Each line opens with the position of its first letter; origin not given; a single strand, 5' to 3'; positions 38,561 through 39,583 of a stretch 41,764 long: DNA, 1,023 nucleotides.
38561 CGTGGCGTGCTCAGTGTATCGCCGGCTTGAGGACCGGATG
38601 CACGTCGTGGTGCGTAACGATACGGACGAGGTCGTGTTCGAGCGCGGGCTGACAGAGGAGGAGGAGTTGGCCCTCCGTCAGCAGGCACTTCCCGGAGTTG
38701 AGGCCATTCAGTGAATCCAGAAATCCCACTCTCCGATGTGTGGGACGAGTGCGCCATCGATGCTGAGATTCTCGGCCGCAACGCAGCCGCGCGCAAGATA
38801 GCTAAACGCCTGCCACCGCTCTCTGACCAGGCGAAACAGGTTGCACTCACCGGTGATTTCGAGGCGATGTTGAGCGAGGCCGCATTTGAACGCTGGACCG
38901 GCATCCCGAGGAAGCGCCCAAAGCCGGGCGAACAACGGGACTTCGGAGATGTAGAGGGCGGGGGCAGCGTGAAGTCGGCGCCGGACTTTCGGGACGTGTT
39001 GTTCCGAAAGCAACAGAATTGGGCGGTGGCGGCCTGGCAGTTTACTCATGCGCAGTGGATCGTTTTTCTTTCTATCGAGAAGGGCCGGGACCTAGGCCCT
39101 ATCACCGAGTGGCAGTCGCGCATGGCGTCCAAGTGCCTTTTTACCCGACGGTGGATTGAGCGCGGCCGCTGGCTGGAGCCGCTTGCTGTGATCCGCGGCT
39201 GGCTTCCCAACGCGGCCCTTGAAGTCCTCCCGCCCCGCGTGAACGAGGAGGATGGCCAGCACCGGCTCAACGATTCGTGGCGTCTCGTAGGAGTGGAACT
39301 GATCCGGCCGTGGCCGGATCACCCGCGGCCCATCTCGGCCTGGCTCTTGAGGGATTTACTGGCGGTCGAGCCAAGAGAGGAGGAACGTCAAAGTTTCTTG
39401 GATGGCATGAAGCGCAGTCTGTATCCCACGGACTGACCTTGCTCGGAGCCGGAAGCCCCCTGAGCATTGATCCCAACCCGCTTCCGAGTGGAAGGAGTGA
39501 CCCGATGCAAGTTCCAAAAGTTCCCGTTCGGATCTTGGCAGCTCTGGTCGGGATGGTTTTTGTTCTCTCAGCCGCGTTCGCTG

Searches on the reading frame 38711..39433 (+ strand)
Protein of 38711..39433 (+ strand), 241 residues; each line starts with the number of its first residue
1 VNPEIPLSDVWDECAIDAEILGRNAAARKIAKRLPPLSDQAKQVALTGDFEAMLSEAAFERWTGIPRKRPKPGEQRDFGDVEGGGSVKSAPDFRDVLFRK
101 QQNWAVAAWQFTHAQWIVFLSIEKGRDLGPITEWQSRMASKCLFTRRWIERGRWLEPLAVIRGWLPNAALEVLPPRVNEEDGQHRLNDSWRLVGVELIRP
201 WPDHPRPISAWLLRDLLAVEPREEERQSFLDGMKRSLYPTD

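Call 8: search_protein_families(library=pfam, proteins=[window:38711-39433:+], max_evalue=0.1)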
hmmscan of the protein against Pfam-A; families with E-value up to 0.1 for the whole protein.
window:38711-39433:+ (241 aa): 0 families

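Call 51: search_protein_families(library=phrogs, proteins=[window:38711-39433:+], max_evalue=0.01)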
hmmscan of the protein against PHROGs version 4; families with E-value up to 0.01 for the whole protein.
window:38711-39433:+ (241 aa): 0 families

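Call 53: search_solved_structures(query=window:38711-39433:+, max_evalue=1)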
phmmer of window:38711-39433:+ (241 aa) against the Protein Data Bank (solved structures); distinct sequences matched with E-value up to 1: 1.
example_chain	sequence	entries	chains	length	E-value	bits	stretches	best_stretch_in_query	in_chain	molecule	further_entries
9e78_3r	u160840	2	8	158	0.44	12.8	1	140-220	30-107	CFAP97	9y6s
